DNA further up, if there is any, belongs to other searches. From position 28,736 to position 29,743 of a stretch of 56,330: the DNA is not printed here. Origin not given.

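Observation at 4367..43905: Recurrent 14-15 nt motif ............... upstream of nearly every operon: candidate phage-specific promoter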

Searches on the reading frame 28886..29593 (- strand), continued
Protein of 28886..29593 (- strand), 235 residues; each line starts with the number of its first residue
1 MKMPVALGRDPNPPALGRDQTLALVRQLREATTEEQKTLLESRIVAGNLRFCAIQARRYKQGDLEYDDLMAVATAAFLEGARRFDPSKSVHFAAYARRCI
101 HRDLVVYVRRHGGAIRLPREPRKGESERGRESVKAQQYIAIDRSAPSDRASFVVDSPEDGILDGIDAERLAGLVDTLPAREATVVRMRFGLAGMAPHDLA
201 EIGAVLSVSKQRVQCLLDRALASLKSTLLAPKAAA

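Call 35: search_solved_structures(query=A1, max_evalue=0.001, show_alignments=2)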
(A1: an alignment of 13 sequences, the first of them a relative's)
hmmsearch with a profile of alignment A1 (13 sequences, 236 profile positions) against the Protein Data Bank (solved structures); distinct sequences matched with E-value up to 0.001: 85 (the best 60 are shown).
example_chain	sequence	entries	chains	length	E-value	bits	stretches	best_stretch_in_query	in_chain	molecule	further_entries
5tw1_F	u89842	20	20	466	2.4e-24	89.3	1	27-228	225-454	RNA polymerase sigma factor SigA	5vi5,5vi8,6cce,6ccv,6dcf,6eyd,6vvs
8dy7_F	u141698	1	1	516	2.6e-24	89.2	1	25-228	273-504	RNA polymerase sigma factor SigA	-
8dy9_F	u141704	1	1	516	2.6e-24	89.2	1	25-228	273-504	RNA polymerase sigma factor SigA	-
8k60_F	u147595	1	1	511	2.6e-24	89.2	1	25-228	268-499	RNA polymerase principal sigma factor HrdB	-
7vpz_F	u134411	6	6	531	2.7e-24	89.1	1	25-228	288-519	RNA polymerase principal sigma factor HrdB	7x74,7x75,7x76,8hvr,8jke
7vpd_F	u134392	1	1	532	2.8e-24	89.1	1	25-228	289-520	RNA polymerase sigma factor SigA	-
8h3v_G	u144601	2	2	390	5.5e-24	88.1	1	30-228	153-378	RNA polymerase sigma factor SigA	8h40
7kif_F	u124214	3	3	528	7.9e-24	87.6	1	28-228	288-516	RNA polymerase sigma factor SigA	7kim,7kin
5uh5_F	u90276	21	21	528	7.9e-24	87.6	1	28-228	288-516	RNA polymerase sigma factor SigA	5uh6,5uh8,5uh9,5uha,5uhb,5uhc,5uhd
6bzo_F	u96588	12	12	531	8.1e-24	87.6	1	28-228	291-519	RNA polymerase sigma factor SigA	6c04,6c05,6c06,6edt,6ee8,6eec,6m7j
7ckq_F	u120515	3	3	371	8.4e-24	87.5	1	8-228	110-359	RNA polymerase sigma factor SigA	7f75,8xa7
9e7v_F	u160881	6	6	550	8.7e-24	87.5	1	28-228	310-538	RNA polymerase sigma factor SigA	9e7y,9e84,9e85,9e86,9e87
8gzg_F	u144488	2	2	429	1.8e-23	86.5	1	30-228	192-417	RNA polymerase sigma factor SigA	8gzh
8x6f_E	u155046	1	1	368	2.4e-23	86.1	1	7-228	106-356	RNA polymerase sigma factor SigA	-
9dvs_G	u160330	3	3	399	6.8e-23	84.6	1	30-228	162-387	RNA polymerase sigma factor SigA1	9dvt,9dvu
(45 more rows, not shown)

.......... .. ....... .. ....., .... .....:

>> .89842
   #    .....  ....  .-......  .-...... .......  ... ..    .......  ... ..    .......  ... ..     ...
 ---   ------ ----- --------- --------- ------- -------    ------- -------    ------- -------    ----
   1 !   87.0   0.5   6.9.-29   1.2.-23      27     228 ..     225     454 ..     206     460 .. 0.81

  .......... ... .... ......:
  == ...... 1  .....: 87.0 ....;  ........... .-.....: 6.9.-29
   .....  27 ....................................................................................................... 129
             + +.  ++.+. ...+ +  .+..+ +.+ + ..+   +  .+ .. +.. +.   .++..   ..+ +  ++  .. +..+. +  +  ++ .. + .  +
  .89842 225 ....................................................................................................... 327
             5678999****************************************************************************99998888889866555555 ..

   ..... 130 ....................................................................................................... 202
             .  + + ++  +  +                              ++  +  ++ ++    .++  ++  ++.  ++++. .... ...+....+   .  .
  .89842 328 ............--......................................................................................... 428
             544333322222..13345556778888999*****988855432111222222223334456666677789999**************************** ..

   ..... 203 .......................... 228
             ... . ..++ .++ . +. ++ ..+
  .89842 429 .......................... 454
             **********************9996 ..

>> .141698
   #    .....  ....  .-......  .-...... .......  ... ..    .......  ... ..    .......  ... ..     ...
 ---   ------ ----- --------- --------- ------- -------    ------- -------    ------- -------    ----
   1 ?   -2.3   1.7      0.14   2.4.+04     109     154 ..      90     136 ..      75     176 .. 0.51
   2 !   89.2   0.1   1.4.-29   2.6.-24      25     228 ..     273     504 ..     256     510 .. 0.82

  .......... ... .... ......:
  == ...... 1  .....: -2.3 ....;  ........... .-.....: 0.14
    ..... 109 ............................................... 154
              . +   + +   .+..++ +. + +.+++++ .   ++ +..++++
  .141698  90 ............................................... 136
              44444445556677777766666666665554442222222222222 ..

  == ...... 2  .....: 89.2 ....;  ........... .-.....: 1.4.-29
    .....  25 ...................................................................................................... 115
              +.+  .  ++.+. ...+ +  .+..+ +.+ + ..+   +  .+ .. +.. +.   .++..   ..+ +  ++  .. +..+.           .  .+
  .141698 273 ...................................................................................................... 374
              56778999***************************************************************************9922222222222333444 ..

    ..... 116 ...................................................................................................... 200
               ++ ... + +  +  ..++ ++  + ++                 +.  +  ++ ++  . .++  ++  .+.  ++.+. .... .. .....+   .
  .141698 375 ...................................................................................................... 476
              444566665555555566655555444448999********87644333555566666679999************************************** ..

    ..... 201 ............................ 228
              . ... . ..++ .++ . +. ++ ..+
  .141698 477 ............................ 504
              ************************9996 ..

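Call 36: search_protein_families(library=ncbifam, proteins=[P0001, P0009, P0015, P0017], max_evalue=0.01)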
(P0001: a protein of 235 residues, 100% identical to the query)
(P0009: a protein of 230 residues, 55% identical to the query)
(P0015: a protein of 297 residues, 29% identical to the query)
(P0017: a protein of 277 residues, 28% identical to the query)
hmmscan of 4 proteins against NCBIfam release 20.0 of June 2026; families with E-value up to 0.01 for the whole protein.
P0001 (235 aa): 52 families (the best 25 are shown)
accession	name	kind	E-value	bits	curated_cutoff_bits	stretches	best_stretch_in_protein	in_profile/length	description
TIGR02997.1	Sig70-cyanoRpoD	subfamily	1.9e-19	70.1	384.5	2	155-225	228-298/298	RNA polymerase sigma factor, RpoD/SigA family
NF006158.0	PRK08301.1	equivalog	4.9e-19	68.7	339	2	9-111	34-131/241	RNA polymerase sporulation sigma factor SigE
TIGR02835.1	spore_sigmaE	equivalog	8.7e-19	67.9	348.6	2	10-111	28-124/234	RNA polymerase sporulation sigma factor SigE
TIGR02937.1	sigma70-ECF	superfamily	2.4e-17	63.1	42.9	1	43-227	5-164/165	sigma-70 family RNA polymerase sigma factor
NF004471.0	PRK05803.1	subfamily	5.1e-17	61.9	252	1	25-228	41-228/235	RNA polymerase sporulation sigma factor SigK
TIGR02846.1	spore_sigmaK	equivalog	4.6e-16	59.1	298.65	1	26-226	40-224/227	RNA polymerase sporulation sigma factor SigK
NF005785.0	PRK07598.1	equivalog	4.8e-16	58.6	554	2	156-225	330-399/415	RNA polymerase sigma factor SigC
TIGR02393.1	RpoD_Cterm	equivalog_domain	1.6e-15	57.4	354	2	154-227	154-227/238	RNA polymerase sigma factor RpoD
NF005693.0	PRK07500.1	equivalog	6.4e-15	55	315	2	14-111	19-112/289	RNA polymerase factor sigma-32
NF004615.0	PRK05949.1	subfamily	1.2e-14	54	530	2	40-118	92-170/327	RNA polymerase sigma factor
TIGR02980.1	SigBFG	subfamily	2.4e-14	53.6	234.35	1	41-123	5-87/227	SigB/SigF/SigG family RNA polymerase sigma factor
NF005642.0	PRK07405.1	subfamily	4.7e-14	52.3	524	2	38-118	81-161/318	RNA polymerase sigma factor SigD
NF005643.0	PRK07406.1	equivalog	1.1e-13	51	500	2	155-225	314-384/397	RNA polymerase sigma factor RpoD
NF005514.0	PRK07122.1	subfamily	1.7e-13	50.3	372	2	25-122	25-123/264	RNA polymerase sigma factor SigF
TIGR02479.1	FliA_WhiG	subfamily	1e-12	48.3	189.6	2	60-119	20-79/224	FliA/WhiG family RNA polymerase sigma factor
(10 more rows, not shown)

P0009 (230 aa): 52 families (the best 25 are shown)
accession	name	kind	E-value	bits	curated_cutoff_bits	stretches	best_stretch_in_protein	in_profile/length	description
TIGR02997.1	Sig70-cyanoRpoD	subfamily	2.5e-19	69.7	384.5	2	150-221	227-298/298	RNA polymerase sigma factor, RpoD/SigA family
TIGR02937.1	sigma70-ECF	superfamily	2.9e-18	66.1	42.9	1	37-224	5-165/165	sigma-70 family RNA polymerase sigma factor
TIGR02393.1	RpoD_Cterm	equivalog_domain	3.7e-17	62.7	354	2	150-223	154-227/238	RNA polymerase sigma factor RpoD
NF005785.0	PRK07598.1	equivalog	3.6e-16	59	554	2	152-221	330-399/415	RNA polymerase sigma factor SigC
NF004471.0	PRK05803.1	subfamily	7.1e-16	58.1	252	2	37-105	54-122/235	RNA polymerase sporulation sigma factor SigK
TIGR02846.1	spore_sigmaK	equivalog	4.7e-15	55.8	298.65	2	37-105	52-120/227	RNA polymerase sporulation sigma factor SigK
NF006158.0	PRK08301.1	equivalog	7.1e-15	55.1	339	1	6-106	37-132/241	RNA polymerase sporulation sigma factor SigE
NF005643.0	PRK07406.1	equivalog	2e-14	53.5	500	2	146-221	307-384/397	RNA polymerase sigma factor RpoD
NF041931.2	MzaA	equivalog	2.9e-14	52.9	800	2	147-222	627-703/726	MZA anti-phage system associated sigma-70 family RNA polymerase sigma factor MzaA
TIGR02835.1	spore_sigmaE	equivalog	9.5e-14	51.4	348.6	1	35-222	54-228/234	RNA polymerase sporulation sigma factor SigE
TIGR02394.1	rpoS_proteo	equivalog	2.1e-13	50.4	378.7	2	167-227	217-277/285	RNA polymerase sigma factor RpoS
TIGR02980.1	SigBFG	subfamily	2.9e-13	50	234.35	1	35-116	5-86/227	SigB/SigF/SigG family RNA polymerase sigma factor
NF004566.0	PRK05901.2-4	equivalog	3.9e-13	49.4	531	2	26-112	185-271/448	RNA polymerase sigma factor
NF004560.0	PRK05901.1-1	equivalog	4.9e-13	49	711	1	166-221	448-503/516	RNA polymerase sigma factor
NF004561.0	PRK05901.1-3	equivalog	6.6e-13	48.6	582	1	165-221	468-524/537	RNA polymerase sigma factor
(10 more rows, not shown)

P0015 (297 aa): 60 families (the best 25 are shown)
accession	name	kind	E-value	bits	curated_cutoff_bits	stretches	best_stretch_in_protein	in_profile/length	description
NF005920.0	PRK07921.1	subfamily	1.1e-69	234.9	464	1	54-295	86-326/328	RNA polymerase sigma factor SigB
NF006666.0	PRK09210.1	equivalog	2.1e-69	234.6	572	1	26-296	99-369/370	RNA polymerase sigma factor RpoD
TIGR02997.1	Sig70-cyanoRpoD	subfamily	8.6e-68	228.8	384.5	1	58-284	73-298/298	RNA polymerase sigma factor, RpoD/SigA family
TIGR02394.1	rpoS_proteo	equivalog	9.5e-68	228.7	378.7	1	20-292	7-279/285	RNA polymerase sigma factor RpoS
NF004208.0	PRK05658.1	equivalog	4e-66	224.3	555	1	22-297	352-630/631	RNA polymerase sigma factor RpoD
NF004207.0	PRK05657.1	equivalog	1.9e-63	214.8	394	1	17-293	47-323/329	RNA polymerase sigma factor RpoS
TIGR02393.1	RpoD_Cterm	equivalog_domain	3.8e-63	213.3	354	1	62-296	3-237/238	RNA polymerase sigma factor RpoD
NF005785.0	PRK07598.1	equivalog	1.8e-61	208.3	554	1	44-296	161-411/415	RNA polymerase sigma factor SigC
NF041931.2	MzaA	equivalog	7.4e-61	206.9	800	1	45-296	462-714/726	MZA anti-phage system associated sigma-70 family RNA polymerase sigma factor MzaA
NF004560.0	PRK05901.1-1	equivalog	7.2e-60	203.5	711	1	54-296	274-515/516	RNA polymerase sigma factor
NF005643.0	PRK07406.1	equivalog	9e-60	202.8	500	1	57-296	158-396/397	RNA polymerase sigma factor RpoD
NF004561.0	PRK05901.1-3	equivalog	5.4e-59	200.7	582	1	57-297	297-537/537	RNA polymerase sigma factor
NF005642.0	PRK07405.1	subfamily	1.1e-53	182.5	524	1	45-288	69-310/318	RNA polymerase sigma factor SigD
NF004615.0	PRK05949.1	subfamily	1.9e-51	174.9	530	1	44-288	77-319/327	RNA polymerase sigma factor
TIGR02392.1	rpoH_proteo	equivalog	5e-50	170.6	323.1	1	27-285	2-266/270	RNA polymerase sigma factor RpoH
TIGR02937.1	sigma70-ECF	superfamily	6.2e-37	126.8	42.9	1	59-285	1-163/165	sigma-70 family RNA polymerase sigma factor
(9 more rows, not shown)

P0017 (277 aa): 53 families (the best 25 are shown)
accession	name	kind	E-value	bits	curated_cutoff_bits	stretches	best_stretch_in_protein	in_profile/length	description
TIGR02394.1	rpoS_proteo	equivalog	3.8e-64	216.9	378.7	1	4-263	12-271/285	RNA polymerase sigma factor RpoS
NF004207.0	PRK05657.1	equivalog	1.5e-61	208.6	394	1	5-263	56-314/329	RNA polymerase sigma factor RpoS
TIGR02997.1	Sig70-cyanoRpoD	subfamily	2e-59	201.3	384.5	1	38-263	74-298/298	RNA polymerase sigma factor, RpoD/SigA family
NF006666.0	PRK09210.1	equivalog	6e-57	193.6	572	1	5-266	99-360/370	RNA polymerase sigma factor RpoD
NF005920.0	PRK07921.1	subfamily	6.6e-54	183.1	464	1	20-267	73-319/328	RNA polymerase sigma factor SigB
TIGR02393.1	RpoD_Cterm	equivalog_domain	4e-50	170.7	354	1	40-271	2-233/238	RNA polymerase sigma factor RpoD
NF004208.0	PRK05658.1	equivalog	5.9e-47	161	555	1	40-271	394-625/631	RNA polymerase sigma factor RpoD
NF005785.0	PRK07598.1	equivalog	8.3e-46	156.6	554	1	39-263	176-399/415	RNA polymerase sigma factor SigC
NF041931.2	MzaA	equivalog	1.2e-45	156.6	800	1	39-264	476-703/726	MZA anti-phage system associated sigma-70 family RNA polymerase sigma factor MzaA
NF005643.0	PRK07406.1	equivalog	9.1e-45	153.4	500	1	39-263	161-384/397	RNA polymerase sigma factor RpoD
NF004561.0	PRK05901.1-3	equivalog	3.7e-44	151.8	582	1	20-263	282-524/537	RNA polymerase sigma factor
TIGR02392.1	rpoH_proteo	equivalog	3.7e-44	151.4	323.1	1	6-263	2-265/270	RNA polymerase sigma factor RpoH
NF005143.0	PRK06596.1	subfamily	1.8e-43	149.1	241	1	5-263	14-278/285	RNA polymerase factor sigma-32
NF004560.0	PRK05901.1-1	equivalog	1e-42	146.9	711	1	21-263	262-503/516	RNA polymerase sigma factor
NF004615.0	PRK05949.1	subfamily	1.4e-41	142.5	530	1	24-263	78-315/327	RNA polymerase sigma factor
TIGR02937.1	sigma70-ECF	superfamily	1.2e-26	93.4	42.9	1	39-263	2-162/165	sigma-70 family RNA polymerase sigma factor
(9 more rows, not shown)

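Call 38: search_dna_similar(query=window:28886-29593:-, collection=phages, mode=protein, max_rows=15)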
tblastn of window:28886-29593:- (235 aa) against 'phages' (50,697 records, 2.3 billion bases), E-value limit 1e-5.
Records with a match: 50; places in all: 51; records where one place covers at least 80% of the query: 20.
Best place of each record, by identity: <60% 50.
By first word of the organism name: Bacteriophage 27; Synechococcus 9; Klebsiella 4; Bacillus 3; Enterococcus 2; Acinetobacter 2; Phage 1; Staphylococcus 1; Salmonella 1.
By host as written in the record: - 30; Synechococcus sp. MW02 8; Klebsiella pneumoniae ST147-VIM1 2; Klebsiella pneumoniae ST13-OXA48 2; Bacillus thuringiensis subsp. kurstaki 2; Staphylococcus aureus ZH 2 1; Enterococcus faecalis 1; Synechococcus sp. CRE1902 1; and 3 more.
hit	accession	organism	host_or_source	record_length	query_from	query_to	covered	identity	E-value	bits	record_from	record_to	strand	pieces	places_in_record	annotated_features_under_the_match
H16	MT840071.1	Bacteriophage sp.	human fecal samples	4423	8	235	97%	26.3%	2e-14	77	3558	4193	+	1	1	record has no annotation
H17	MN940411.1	Phage f2b1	Staphylococcus aureus ZH 2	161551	16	228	91%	26.4%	2e-6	54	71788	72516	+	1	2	sporulation sigma factor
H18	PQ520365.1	Enterococcus phage IME_EF3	-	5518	16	225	89%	25.2%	3e-10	65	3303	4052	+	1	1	record has no annotation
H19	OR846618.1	Enterococcus phage Efs 1-1-1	Enterococcus faecalis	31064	16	225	89%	25.2%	3e-10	65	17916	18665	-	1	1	record has no annotation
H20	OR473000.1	Synechococcus phage S-CREM2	Synechococcus sp. CRE1902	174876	16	225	89%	24.6%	3e-6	54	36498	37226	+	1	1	RNA polymerase sigma factor 70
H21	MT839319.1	Bacteriophage sp.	human fecal samples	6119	14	225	90%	24.3%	4e-7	56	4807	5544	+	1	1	record has no annotation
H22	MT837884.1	Bacteriophage sp.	human fecal samples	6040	44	228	79%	27.7%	4e-10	65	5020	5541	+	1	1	record has no annotation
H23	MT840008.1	Bacteriophage sp.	human fecal samples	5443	44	225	77%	28.1%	3e-10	65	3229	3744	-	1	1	record has no annotation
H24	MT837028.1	Bacteriophage sp.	human fecal samples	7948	43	233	81%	26.5%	2e-11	69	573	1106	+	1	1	record has no annotation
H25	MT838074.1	Bacteriophage sp.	human fecal samples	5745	44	231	80%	26.7%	2e-10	66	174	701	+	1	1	record has no annotation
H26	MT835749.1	Bacteriophage sp.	human fecal samples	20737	32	228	84%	25.5%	1e-9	64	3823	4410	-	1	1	record has no annotation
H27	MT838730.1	Bacteriophage sp.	human fecal samples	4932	33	228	83%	25.6%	8e-12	70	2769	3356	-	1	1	record has no annotation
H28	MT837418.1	Bacteriophage sp.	human fecal samples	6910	13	229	92%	23.1%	5e-14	76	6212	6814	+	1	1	record has no annotation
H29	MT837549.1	Bacteriophage sp.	human fecal samples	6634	14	227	91%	23.1%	1e-10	66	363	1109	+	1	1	record has no annotation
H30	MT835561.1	Bacteriophage sp.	human fecal samples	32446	13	229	92%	22.0%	3e-14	77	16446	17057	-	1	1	record has no annotation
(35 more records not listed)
